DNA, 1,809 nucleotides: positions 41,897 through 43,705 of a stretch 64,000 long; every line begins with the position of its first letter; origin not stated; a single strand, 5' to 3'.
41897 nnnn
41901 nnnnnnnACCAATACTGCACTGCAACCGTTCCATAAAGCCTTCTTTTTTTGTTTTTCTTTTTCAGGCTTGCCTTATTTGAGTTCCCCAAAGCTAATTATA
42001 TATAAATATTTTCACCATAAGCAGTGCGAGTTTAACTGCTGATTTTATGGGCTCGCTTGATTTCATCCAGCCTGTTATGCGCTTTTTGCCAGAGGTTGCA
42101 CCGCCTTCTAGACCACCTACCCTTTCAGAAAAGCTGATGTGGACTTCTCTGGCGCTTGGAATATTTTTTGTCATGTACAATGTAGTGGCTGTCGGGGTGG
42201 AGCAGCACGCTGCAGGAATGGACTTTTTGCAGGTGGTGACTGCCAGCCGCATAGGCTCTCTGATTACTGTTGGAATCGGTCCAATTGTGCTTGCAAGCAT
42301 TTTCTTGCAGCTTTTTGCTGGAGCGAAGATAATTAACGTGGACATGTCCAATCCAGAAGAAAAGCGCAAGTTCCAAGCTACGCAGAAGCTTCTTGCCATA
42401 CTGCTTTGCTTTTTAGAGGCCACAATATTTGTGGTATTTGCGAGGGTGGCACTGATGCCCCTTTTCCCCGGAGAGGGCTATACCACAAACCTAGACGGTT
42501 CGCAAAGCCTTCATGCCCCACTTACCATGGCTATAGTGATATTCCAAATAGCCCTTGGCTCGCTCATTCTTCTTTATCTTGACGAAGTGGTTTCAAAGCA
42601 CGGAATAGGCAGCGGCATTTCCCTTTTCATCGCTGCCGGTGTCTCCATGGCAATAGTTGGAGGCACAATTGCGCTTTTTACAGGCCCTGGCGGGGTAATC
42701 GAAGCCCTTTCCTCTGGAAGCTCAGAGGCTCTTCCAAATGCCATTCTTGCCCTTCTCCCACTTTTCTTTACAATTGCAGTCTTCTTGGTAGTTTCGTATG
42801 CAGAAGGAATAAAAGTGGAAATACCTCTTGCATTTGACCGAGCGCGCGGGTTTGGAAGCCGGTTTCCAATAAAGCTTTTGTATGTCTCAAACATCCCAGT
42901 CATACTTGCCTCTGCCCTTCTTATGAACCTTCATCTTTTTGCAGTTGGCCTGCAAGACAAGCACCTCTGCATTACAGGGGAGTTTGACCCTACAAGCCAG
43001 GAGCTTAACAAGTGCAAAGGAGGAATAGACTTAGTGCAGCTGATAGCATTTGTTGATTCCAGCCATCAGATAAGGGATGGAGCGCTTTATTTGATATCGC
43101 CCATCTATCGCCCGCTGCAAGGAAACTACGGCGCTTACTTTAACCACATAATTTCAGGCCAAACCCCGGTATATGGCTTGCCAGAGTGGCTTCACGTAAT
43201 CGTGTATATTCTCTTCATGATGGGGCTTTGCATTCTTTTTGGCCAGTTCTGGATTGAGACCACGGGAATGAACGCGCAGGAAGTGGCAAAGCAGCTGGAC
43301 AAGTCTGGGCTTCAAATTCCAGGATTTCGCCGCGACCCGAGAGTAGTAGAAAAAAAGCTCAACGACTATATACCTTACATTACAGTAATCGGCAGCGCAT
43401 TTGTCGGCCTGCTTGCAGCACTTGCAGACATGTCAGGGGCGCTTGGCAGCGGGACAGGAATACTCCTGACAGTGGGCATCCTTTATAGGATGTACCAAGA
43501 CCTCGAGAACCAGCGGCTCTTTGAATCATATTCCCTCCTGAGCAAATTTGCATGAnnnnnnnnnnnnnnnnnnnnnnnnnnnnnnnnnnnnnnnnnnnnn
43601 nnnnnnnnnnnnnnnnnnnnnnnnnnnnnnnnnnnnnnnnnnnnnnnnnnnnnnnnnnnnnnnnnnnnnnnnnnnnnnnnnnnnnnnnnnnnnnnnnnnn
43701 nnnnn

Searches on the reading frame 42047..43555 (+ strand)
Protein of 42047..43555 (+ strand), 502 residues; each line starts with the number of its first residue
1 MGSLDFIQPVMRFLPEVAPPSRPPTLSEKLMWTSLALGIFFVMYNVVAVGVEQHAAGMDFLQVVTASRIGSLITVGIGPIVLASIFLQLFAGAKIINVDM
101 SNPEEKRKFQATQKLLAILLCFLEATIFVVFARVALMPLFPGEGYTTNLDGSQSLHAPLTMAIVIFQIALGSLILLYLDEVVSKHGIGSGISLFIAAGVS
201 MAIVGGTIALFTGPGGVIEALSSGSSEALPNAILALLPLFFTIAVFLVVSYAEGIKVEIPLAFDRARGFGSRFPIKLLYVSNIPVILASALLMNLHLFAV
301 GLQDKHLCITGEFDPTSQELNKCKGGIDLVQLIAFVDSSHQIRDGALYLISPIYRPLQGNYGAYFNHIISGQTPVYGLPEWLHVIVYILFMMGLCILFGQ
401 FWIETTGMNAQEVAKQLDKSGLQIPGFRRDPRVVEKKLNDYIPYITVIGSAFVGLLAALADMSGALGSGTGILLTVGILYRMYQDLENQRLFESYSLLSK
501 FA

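Call 91: search_protein_families(library=pfam, proteins=[window:42047-43555:+], max_evalue=0.001)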
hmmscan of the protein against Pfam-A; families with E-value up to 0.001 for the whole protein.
window:42047-43555:+ (502 aa): 1 family
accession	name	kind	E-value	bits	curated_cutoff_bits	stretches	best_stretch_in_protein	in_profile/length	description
PF00344.25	SecY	-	6.5e-69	233.1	32.2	1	71-483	1-306/306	SecY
